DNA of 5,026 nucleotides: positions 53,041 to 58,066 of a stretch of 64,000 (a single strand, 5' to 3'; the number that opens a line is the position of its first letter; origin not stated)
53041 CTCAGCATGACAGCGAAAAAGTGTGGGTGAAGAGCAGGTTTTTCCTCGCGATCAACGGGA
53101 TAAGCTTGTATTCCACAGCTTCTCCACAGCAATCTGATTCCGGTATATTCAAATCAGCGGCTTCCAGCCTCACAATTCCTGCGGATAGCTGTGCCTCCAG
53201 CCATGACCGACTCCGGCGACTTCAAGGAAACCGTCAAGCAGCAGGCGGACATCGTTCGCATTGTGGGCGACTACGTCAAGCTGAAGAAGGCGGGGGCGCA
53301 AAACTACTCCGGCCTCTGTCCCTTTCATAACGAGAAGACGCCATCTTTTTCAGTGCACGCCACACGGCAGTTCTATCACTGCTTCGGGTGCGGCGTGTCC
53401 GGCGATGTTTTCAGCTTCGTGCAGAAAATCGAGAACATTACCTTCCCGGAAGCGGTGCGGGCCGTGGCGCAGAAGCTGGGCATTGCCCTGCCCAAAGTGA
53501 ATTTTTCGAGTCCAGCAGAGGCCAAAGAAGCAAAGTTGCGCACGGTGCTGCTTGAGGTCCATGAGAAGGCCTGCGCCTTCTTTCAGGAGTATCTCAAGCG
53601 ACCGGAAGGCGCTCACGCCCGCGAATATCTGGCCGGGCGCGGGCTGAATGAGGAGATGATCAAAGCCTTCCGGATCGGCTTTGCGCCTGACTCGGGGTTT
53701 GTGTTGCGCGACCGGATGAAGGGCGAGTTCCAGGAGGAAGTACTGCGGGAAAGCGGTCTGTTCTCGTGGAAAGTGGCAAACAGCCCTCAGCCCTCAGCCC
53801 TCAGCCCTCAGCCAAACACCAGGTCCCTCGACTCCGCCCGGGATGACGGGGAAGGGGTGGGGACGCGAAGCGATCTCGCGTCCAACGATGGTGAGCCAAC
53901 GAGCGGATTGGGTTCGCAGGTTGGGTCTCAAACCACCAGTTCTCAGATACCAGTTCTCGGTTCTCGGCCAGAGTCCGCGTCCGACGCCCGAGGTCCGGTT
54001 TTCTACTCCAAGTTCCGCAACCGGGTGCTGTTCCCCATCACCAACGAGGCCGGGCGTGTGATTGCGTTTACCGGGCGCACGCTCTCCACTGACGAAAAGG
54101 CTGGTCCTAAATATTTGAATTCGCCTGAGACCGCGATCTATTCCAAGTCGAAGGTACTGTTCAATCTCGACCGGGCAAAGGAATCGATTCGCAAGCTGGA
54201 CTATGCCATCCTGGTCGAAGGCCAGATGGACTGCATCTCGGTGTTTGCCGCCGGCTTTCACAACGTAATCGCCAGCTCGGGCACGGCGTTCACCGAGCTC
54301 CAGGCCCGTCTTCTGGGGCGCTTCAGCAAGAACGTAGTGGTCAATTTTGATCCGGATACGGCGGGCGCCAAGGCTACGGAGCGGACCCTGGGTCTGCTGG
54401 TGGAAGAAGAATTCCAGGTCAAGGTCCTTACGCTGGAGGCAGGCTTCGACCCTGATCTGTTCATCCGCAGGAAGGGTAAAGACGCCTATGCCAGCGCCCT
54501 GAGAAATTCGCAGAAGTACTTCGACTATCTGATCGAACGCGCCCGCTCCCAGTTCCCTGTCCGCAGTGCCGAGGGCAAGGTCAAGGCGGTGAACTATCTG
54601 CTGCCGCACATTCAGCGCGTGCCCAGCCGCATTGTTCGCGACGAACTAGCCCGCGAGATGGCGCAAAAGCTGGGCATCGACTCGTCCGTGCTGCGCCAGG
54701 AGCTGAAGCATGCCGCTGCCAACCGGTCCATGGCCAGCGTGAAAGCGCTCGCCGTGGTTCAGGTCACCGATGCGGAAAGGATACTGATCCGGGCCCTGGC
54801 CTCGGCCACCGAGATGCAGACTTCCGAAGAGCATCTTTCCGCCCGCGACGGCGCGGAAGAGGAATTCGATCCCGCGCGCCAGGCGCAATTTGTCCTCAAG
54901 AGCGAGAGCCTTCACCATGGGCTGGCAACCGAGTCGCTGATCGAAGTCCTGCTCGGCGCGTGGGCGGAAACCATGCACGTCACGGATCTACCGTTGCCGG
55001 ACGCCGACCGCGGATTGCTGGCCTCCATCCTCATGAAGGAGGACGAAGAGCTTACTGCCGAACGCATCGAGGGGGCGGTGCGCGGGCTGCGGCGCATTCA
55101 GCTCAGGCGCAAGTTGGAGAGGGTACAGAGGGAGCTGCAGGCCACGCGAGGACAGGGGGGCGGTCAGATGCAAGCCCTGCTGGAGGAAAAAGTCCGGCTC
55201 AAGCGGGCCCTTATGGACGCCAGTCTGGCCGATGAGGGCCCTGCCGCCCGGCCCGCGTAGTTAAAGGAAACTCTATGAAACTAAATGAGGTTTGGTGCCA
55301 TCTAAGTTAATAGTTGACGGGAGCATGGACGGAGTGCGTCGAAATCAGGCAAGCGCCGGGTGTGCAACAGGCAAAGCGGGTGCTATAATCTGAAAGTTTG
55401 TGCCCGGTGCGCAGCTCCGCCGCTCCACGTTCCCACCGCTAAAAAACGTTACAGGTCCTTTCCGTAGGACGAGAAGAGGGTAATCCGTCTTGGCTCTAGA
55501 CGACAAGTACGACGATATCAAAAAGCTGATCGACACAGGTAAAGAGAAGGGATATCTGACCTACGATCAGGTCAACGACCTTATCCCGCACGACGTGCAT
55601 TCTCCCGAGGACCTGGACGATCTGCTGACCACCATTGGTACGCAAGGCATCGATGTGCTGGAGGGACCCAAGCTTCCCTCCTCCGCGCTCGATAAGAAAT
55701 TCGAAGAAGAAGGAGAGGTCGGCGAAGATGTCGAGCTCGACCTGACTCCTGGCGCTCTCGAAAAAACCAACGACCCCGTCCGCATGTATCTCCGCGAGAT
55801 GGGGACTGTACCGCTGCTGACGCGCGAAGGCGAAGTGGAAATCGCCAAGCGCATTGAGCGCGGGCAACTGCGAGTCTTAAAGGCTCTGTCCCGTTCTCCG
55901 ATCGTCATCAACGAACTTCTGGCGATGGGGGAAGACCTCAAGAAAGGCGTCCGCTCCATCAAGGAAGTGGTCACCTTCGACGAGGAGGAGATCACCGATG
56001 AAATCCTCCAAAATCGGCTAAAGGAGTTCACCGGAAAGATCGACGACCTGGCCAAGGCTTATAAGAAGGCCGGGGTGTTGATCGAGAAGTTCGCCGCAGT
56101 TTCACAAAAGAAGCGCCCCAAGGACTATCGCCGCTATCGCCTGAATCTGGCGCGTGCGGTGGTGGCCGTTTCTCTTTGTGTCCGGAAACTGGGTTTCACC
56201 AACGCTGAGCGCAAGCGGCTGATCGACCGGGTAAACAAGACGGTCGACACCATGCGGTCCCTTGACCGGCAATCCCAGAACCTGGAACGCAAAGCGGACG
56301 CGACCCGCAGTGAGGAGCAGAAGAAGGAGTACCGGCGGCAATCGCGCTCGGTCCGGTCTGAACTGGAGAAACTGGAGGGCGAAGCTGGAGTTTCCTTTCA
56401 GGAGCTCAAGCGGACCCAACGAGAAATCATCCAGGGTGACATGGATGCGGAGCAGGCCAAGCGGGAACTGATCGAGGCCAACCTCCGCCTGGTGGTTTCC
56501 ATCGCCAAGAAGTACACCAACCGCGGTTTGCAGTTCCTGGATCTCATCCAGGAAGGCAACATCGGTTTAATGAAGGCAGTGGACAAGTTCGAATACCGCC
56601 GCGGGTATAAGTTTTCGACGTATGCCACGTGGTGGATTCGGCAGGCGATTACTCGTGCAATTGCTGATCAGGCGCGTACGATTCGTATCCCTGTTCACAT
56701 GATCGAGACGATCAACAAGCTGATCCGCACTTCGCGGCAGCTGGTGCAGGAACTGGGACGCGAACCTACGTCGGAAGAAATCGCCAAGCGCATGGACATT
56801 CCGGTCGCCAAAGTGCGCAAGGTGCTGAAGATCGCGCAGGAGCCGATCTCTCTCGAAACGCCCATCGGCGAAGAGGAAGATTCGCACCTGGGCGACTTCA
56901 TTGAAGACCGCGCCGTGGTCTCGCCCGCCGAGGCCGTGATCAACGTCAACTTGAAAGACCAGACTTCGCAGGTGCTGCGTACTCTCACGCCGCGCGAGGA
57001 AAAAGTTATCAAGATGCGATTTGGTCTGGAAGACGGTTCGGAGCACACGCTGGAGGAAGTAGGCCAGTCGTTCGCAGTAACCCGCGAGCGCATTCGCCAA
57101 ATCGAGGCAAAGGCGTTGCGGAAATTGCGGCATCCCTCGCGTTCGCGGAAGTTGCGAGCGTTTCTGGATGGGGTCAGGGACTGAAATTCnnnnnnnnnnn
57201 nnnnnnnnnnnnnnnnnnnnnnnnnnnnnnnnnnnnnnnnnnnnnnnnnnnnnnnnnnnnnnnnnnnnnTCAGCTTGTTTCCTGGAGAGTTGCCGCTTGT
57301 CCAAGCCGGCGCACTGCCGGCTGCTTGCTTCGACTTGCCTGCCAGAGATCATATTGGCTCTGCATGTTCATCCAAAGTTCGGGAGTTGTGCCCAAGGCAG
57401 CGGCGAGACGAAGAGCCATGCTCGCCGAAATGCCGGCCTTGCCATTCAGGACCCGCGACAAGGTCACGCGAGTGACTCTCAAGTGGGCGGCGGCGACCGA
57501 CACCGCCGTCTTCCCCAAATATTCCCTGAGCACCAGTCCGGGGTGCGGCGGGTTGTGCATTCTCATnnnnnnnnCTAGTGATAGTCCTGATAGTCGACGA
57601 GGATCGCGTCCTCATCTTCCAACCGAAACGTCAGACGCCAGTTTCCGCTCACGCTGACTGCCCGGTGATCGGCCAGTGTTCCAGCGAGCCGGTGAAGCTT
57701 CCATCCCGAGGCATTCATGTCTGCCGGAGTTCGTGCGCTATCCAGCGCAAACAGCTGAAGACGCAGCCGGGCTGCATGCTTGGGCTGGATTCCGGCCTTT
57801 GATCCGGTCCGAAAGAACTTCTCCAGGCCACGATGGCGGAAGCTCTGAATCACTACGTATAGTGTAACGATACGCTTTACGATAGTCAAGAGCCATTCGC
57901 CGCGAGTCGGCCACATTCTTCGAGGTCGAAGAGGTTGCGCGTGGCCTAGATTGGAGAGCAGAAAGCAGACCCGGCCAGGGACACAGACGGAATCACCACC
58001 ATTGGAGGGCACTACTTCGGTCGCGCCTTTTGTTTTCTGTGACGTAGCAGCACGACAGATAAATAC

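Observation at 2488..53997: Intergenic space is saturated with period-7 tandem repeats that come as complementary arm pairs (STRR-like system)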

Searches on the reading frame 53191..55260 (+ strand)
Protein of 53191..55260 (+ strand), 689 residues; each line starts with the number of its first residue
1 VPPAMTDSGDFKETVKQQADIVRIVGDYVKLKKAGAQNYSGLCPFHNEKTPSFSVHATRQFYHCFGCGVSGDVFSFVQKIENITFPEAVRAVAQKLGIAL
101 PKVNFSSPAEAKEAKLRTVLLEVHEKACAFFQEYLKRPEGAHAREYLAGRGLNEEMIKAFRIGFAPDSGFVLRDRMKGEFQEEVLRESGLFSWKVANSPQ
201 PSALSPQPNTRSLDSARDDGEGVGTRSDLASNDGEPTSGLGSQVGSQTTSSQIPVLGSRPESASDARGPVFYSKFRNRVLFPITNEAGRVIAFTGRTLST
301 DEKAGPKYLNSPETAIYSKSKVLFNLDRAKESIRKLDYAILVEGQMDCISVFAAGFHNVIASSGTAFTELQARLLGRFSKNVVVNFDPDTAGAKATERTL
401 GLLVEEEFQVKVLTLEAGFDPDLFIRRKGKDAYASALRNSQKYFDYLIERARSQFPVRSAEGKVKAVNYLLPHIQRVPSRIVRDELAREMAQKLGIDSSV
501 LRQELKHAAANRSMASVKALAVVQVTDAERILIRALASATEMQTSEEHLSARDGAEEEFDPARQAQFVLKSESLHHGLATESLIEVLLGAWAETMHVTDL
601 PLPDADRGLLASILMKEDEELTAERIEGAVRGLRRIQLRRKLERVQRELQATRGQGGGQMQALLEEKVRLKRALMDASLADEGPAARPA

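Call 6: search_protein_families(library=pfam, proteins=[window:53191-55260:+])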
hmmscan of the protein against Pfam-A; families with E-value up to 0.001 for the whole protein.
window:53191-55260:+ (689 aa): 8 families
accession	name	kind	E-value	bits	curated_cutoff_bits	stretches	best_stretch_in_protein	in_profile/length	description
PF01807.25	Zn_ribbon_DnaG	-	2.2e-36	124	24.9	1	12-101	6-94/98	CHC2 zinc finger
PF08275.17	DNAG_N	-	1.6e-33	116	26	2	270-330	70-128/128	DNA primase catalytic core, N-terminal domain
PF13155.12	Toprim_2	-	2.6e-19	69.8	22.1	1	340-424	1-87/88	Toprim-like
PF10410.14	DnaB_bind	-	2.1e-15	57.2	20.6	1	444-498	1-55/56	DnaB-helicase binding domain of primase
PF13662.12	Toprim_4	-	3.3e-15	56.5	25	1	338-413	2-84/85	Toprim domain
PF01751.28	Toprim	-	8.3e-09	36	23.1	1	340-412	3-93/96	Toprim domain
PF13362.12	Toprim_3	-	1.5e-05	25.7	27.2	1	339-431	2-95/95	Toprim domain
PF06892.16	Phage_CP76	-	0.00064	20.1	26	0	479-546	8-76/146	Phage regulatory protein CII (CP76)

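Call 8: find_related_loci(query=window:53191-55260:+, collection=genome_contigs, flank=10000)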
Query window:53191-55260:+ (689 aa) in genome_contigs; peptide patterns used: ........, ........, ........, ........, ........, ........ (x = any residue, [..] = any of these).
600 stretches matched a pattern (row limit reached: there are more); 592 encode a relative of the query (tblastn E <= 1e-3); the best 80 are kept; 80 distinct loci.
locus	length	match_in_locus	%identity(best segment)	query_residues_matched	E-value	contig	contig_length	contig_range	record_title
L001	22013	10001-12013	80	1-689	0e+0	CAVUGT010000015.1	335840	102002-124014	MAG: Terriglobia bacterium isolate MFD02134.bin.3.166 genome assembly, contig: contig_43118, whole genome shotgun sequen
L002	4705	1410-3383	73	3-683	0e+0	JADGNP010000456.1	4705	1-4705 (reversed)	MAG: Candidatus Sulfotelmatobacter sp. isolate Chersky.24_37 contig-100_9035, whole genome shotgun sequence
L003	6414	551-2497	72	5-681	0e+0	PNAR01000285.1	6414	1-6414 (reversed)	MAG: Acidobacteriaceae bacterium isolate palsa_188 73.20110800_P1D.77_contig_29033, whole genome shotgun sequence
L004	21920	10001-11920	73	1-688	0e+0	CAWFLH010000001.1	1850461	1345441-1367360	MAG: uncultured Acidobacteriaceae bacterium isolate MFD01716.bin.1.112 genome assembly, contig: contig_10251, whole geno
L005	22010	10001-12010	72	2-683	0e+0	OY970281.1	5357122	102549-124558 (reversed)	MAG: uncultured Acidobacteriaceae bacterium isolate MFD00008.bin.c.2 genome assembly, chromosome: 1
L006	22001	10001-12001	71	3-683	0e+0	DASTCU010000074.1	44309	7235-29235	MAG TPA_asm: Candidatus Sulfotelmatobacter sp. isolate SMAG_U801 k141_624912, whole genome shotgun sequence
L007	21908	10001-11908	72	10-683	0e+0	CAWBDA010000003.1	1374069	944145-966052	MAG: uncultured Acidobacteriaceae bacterium isolate MFD00731.bin.1.142 genome assembly, contig: contig_20158, whole geno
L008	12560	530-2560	68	4-688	0e+0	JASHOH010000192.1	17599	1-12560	MAG: Candidatus Sulfotelmatobacter sp. isolate JOPF018 JOPF_N04C_contig_167453, whole genome shotgun sequence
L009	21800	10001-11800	71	3-650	0e+0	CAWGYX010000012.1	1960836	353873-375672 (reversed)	MAG: uncultured Acidobacteriota bacterium isolate MFD02248.bin.1.193 genome assembly, contig: contig_5074, whole genome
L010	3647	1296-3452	64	5-686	0e+0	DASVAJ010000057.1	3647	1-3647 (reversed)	MAG TPA_asm: Terriglobales bacterium isolate SMAG_U1948 k141_1105106, whole genome shotgun sequence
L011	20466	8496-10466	69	6-683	0e+0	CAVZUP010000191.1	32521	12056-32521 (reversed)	MAG: uncultured Acidobacteriaceae bacterium isolate MFD05379.bin.1.4 genome assembly, contig: contig_5349, whole genome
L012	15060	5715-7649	66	3-687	0e+0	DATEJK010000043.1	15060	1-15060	MAG TPA_asm: Terriglobales bacterium isolate SMAG_U8862 k141_757705, whole genome shotgun sequence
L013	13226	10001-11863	63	5-674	0e+0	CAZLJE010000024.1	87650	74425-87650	MAG TPA_asm: uncultured Terriglobales bacterium isolate SRP272529_co2_10 genome assembly, contig: NODE_290_length_87650_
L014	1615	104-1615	73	5-513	0e+0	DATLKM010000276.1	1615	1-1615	MAG TPA_asm: Candidatus Binatia bacterium isolate SMAG_U13722 k141_16041, whole genome shotgun sequence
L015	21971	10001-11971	70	5-683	0e+0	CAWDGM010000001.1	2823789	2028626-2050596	MAG: uncultured Acidobacteriota bacterium isolate MFD06298.bin.1.216 genome assembly, contig: contig_14823, whole genome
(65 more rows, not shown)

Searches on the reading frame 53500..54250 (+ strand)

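Call 70: search_solved_structures(query=window:53500-54250:+, max_evalue=0.001, show_alignments=1)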
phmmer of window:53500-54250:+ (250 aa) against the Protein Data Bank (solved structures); distinct sequences matched with E-value up to 0.001: 8.
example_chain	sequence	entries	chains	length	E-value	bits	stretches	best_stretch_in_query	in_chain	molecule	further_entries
4e2k_A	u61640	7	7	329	6.3e-31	110.9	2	167-246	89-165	DNA primase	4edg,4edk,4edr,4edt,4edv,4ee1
5guj_A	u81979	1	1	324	2.1e-26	96.1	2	165-248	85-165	DNA primase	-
3b39_A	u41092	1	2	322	4.3e-23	85.3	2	168-248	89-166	DNA primase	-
1eqn_A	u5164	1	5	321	5.3e-23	85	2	168-248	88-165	DNA PRIMASE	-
1dd9_A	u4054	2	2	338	6.8e-23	84.6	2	168-248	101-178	DNA PRIMASE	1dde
5vaz_A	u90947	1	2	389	2.1e-22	83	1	168-248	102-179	DNA primase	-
5w33_A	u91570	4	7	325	3.3e-21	79.1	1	165-247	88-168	DNA primase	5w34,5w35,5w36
2au3_A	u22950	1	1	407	2e-19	73.3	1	167-249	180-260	DNA primase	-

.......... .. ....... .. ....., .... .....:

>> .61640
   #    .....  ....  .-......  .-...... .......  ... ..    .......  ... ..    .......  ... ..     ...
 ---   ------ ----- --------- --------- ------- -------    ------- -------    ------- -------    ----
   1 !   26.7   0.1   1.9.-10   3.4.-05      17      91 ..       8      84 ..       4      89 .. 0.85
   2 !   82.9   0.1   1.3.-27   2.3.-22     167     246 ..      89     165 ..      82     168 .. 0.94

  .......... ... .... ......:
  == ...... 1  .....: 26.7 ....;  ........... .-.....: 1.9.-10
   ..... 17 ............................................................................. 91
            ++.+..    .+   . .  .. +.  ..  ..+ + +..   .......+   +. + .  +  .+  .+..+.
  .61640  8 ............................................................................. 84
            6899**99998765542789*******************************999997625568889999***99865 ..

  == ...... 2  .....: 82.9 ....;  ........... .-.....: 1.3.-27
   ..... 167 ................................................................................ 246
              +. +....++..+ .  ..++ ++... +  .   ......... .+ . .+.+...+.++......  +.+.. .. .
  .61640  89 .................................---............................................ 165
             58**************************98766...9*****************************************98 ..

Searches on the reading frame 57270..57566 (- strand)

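Call 76: search_protein_families(library=pfam, proteins=[window:57270-57566:-], max_evalue=0.01)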
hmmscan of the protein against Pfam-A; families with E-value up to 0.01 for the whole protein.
window:57270-57566:- (98 aa): 2 families
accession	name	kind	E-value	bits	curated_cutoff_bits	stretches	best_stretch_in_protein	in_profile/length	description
PF13560.12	HTH_31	-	5.5e-09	36.6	27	1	13-64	9-60/64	Helix-turn-helix domain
PF01381.28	HTH_3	-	3.4e-07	30.6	23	1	24-64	14-54/55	Helix-turn-helix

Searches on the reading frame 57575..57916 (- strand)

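Call 76: search_protein_families(library=pfam, proteins=[window:57575-57916:-], max_evalue=0.01)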
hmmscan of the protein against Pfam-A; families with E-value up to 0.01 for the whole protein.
window:57575-57916:- (113 aa): 1 family
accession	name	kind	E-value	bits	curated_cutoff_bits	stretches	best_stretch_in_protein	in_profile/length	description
PF05015.19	HigB-like_toxin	-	8.4e-16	58.7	27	1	25-113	2-91/91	RelE-like toxin of type II toxin-antitoxin system HigB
